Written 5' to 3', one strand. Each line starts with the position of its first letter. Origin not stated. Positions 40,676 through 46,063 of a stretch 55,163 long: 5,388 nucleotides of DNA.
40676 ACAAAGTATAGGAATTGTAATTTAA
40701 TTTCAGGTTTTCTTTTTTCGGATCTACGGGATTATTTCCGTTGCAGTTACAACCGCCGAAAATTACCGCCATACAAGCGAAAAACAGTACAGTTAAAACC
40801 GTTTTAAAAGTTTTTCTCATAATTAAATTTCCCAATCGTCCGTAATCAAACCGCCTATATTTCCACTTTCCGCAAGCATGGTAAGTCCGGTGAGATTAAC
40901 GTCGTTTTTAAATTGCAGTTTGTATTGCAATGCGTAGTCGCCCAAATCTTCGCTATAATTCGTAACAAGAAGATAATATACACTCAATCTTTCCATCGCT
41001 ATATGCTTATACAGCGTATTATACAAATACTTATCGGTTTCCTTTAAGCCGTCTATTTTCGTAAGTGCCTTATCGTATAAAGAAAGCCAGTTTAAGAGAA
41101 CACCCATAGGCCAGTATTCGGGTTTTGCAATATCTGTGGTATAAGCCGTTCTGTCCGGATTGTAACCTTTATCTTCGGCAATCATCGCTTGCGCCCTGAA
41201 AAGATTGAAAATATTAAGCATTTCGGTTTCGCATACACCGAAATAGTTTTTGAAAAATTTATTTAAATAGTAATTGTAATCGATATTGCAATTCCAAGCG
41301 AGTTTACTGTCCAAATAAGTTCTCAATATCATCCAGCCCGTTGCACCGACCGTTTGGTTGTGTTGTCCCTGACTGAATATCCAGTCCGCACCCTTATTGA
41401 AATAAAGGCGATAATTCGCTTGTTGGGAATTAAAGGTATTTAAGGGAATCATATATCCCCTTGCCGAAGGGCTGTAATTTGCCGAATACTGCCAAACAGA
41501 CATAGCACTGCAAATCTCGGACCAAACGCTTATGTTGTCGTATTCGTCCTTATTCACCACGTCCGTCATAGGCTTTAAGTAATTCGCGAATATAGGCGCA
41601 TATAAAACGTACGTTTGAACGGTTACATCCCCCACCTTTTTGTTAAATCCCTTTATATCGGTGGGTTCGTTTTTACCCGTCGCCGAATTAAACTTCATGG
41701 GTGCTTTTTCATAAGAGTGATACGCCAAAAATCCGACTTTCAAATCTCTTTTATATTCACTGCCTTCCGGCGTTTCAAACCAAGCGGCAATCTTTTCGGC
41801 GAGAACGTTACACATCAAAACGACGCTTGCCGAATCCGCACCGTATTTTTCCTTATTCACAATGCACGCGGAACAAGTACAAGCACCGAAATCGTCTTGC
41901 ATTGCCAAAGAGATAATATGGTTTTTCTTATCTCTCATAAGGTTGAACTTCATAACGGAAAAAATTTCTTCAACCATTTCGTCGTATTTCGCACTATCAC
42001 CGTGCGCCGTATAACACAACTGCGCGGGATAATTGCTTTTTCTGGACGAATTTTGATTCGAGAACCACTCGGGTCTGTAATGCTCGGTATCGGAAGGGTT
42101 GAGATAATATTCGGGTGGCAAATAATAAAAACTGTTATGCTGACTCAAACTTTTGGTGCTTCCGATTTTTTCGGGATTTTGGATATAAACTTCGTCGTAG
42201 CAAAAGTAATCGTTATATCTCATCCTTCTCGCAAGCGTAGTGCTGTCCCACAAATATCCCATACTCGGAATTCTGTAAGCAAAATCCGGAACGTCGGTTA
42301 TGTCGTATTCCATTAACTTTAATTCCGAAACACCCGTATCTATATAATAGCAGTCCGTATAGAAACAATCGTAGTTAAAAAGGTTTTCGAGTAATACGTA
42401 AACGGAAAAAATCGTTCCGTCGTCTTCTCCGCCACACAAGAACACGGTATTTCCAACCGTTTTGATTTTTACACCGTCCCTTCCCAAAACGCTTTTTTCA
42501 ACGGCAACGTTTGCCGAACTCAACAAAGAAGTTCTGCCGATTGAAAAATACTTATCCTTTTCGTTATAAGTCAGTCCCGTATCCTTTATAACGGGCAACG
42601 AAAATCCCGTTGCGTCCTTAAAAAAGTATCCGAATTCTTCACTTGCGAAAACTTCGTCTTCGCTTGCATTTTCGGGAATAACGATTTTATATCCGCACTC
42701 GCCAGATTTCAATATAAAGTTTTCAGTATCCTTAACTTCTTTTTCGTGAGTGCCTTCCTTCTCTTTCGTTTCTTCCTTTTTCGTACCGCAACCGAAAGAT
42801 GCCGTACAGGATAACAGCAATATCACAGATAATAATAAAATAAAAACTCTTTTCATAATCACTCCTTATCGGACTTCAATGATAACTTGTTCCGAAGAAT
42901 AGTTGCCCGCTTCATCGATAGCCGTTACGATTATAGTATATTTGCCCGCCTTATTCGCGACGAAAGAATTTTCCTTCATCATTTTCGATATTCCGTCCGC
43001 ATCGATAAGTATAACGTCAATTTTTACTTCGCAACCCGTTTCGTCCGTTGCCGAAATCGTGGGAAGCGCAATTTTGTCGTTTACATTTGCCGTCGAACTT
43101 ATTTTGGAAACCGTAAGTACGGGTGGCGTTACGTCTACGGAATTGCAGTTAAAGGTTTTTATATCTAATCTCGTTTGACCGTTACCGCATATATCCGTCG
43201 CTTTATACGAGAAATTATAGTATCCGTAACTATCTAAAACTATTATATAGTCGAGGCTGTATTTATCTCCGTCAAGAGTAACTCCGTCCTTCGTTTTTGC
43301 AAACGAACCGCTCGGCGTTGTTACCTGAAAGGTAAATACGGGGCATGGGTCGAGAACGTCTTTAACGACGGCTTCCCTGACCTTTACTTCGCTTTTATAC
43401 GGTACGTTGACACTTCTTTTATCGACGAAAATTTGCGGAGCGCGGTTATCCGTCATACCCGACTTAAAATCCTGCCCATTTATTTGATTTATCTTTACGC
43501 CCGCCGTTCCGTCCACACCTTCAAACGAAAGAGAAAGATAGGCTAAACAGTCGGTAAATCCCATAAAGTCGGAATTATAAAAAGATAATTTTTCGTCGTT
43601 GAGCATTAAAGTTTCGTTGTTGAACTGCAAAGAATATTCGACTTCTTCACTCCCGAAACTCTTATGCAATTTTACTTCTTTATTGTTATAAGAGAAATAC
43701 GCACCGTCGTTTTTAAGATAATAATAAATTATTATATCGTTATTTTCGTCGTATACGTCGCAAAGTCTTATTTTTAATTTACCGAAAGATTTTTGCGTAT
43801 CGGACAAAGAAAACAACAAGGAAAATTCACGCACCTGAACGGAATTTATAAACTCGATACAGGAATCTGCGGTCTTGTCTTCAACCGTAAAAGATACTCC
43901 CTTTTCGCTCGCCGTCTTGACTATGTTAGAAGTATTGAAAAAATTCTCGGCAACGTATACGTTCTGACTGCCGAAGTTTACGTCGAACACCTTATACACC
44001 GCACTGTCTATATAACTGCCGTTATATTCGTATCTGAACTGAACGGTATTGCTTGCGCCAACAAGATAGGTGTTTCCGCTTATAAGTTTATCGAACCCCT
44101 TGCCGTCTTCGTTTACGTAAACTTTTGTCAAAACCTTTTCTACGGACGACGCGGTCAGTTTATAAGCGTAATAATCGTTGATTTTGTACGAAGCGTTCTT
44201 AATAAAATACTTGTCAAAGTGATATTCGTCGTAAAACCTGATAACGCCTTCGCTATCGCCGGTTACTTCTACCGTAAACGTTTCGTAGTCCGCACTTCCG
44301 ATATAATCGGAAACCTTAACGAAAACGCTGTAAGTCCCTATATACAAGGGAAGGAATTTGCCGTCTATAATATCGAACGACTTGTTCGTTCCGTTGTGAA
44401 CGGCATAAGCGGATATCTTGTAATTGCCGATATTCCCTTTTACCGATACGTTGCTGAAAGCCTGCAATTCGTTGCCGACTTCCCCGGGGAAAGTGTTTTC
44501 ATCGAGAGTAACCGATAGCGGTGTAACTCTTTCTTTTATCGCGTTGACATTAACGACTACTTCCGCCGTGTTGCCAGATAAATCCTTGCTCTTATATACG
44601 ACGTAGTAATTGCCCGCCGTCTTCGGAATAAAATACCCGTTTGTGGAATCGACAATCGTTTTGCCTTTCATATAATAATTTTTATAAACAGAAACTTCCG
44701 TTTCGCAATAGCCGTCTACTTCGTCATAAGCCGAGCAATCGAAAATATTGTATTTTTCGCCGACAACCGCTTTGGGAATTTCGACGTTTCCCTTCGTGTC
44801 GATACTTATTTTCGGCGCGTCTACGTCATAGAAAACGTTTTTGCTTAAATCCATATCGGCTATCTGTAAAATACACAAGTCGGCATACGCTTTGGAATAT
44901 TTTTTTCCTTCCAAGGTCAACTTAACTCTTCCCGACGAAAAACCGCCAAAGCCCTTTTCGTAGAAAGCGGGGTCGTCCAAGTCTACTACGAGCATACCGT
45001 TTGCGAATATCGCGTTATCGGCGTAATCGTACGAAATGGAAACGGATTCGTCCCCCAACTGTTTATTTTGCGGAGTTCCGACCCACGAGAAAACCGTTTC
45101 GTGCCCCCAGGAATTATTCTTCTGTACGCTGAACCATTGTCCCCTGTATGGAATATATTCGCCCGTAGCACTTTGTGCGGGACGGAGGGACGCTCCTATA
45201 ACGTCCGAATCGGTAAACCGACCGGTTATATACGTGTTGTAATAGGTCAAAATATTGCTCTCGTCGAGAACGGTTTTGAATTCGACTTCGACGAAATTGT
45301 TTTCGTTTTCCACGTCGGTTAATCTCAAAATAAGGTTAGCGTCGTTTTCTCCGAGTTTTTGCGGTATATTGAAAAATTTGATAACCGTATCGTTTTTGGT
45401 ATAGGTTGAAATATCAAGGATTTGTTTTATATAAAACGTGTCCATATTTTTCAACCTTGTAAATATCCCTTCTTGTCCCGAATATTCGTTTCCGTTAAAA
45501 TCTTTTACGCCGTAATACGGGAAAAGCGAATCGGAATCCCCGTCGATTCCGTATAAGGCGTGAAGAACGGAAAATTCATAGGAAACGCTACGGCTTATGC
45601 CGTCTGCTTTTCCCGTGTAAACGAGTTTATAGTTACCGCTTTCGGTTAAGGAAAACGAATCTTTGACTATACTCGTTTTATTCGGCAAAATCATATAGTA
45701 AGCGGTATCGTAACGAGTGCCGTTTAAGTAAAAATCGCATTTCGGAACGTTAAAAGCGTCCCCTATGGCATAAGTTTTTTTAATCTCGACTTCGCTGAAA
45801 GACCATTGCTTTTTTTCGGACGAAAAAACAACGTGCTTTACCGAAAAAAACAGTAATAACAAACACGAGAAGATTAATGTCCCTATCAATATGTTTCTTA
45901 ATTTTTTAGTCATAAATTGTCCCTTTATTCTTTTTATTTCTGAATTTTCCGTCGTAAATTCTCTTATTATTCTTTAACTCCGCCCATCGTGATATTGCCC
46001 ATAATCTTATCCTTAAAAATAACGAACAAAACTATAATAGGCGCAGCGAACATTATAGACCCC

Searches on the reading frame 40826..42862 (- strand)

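Call 6: search_protein_families(library=pfam, proteins=[window:40826-42862:-], max_evalue=0.01)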
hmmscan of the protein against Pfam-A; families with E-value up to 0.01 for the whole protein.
window:40826-42862:- (679 aa): 1 family
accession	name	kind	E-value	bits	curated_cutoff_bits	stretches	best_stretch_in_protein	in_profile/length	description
PF16126.11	DUF4838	-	2.7e-29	102.8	26.6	1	178-542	12-313/325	Domain of unknown function (DUF4838)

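Call 28: search_protein_families(library=ncbifam, proteins=[window:40826-42862:-], max_evalue=0.1)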
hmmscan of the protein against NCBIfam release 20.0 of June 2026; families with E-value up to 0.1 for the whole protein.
window:40826-42862:- (679 aa): 2 families
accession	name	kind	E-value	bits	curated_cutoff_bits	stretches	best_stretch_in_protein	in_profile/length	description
NF058647.1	lipo_LytA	equivalog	0.0078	16.4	110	1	3-47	1-40/107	acidic lipoprotein LytA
NF041193.1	lipo_SP0191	subfamily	0.018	15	75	1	3-48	1-41/190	SP0191 family lipoprotein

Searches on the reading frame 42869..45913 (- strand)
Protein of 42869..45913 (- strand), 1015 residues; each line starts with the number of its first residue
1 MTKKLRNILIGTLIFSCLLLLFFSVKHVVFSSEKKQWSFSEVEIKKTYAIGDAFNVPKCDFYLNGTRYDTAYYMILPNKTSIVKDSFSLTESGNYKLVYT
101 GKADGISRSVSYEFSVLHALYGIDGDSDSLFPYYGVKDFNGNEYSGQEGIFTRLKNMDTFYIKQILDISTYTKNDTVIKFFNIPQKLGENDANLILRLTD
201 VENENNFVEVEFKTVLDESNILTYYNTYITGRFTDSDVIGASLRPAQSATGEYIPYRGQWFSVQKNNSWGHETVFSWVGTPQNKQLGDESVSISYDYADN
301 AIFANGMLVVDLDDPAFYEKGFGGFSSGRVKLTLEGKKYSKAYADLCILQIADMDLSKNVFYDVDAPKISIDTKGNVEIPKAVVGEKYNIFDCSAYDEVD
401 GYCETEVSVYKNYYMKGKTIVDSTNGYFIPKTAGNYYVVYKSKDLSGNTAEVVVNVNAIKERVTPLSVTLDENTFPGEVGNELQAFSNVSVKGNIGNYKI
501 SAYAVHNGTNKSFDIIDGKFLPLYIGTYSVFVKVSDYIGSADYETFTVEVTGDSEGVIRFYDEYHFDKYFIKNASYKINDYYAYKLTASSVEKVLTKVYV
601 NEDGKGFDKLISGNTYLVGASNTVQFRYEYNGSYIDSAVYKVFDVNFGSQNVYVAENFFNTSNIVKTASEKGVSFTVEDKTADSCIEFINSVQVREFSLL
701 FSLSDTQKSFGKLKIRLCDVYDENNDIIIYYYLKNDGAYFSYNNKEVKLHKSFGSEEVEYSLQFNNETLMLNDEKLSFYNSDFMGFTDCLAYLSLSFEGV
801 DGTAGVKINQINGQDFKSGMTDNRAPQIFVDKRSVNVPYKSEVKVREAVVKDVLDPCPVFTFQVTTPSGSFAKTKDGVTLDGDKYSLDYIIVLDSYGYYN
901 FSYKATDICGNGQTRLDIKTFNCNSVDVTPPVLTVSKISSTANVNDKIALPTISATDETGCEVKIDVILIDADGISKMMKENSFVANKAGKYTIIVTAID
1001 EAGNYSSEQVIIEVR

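Call 6: search_protein_families(library=pfam, proteins=[window:42869-45913:-], max_evalue=0.01)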
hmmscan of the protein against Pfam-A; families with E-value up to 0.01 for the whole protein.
window:42869-45913:- (1015 aa): 3 families
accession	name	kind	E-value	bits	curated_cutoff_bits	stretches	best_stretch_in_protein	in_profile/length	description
PF19077.6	Big_13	-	0.00054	20.8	27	0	986-1009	71-94/102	Bacterial Ig-like domain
PF15418.12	DUF4625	-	0.0024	18.6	27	0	390-457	56-129/131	Domain of unknown function (DUF4625)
PF00801.26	PKD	-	0.0051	17.2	23.5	0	974-1007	39-74/80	PKD domain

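Call 99: search_protein_families(library=pfam, proteins=[window:42869-45913:-], max_evalue=1)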
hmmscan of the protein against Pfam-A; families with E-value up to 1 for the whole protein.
window:42869-45913:- (1015 aa): 6 families
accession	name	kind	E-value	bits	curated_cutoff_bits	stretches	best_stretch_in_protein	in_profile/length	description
PF19077.6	Big_13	-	0.00054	20.8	27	1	986-1009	71-94/102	Bacterial Ig-like domain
PF15418.12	DUF4625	-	0.0024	18.6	27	1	390-457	56-129/131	Domain of unknown function (DUF4625)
PF00801.26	PKD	-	0.0051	17.2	23.5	0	974-1007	39-74/80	PKD domain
PF05345.18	He_PIG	-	0.1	13.5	24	0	526-551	71-96/96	Putative Ig domain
PF07495.19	Y_Y_Y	-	0.42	11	26.6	1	982-1012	30-60/65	Y_Y_Y domain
PF18981.6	InlK_D3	-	0.58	10.7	25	1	987-1014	47-75/75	Internalin K domain (D3/D4)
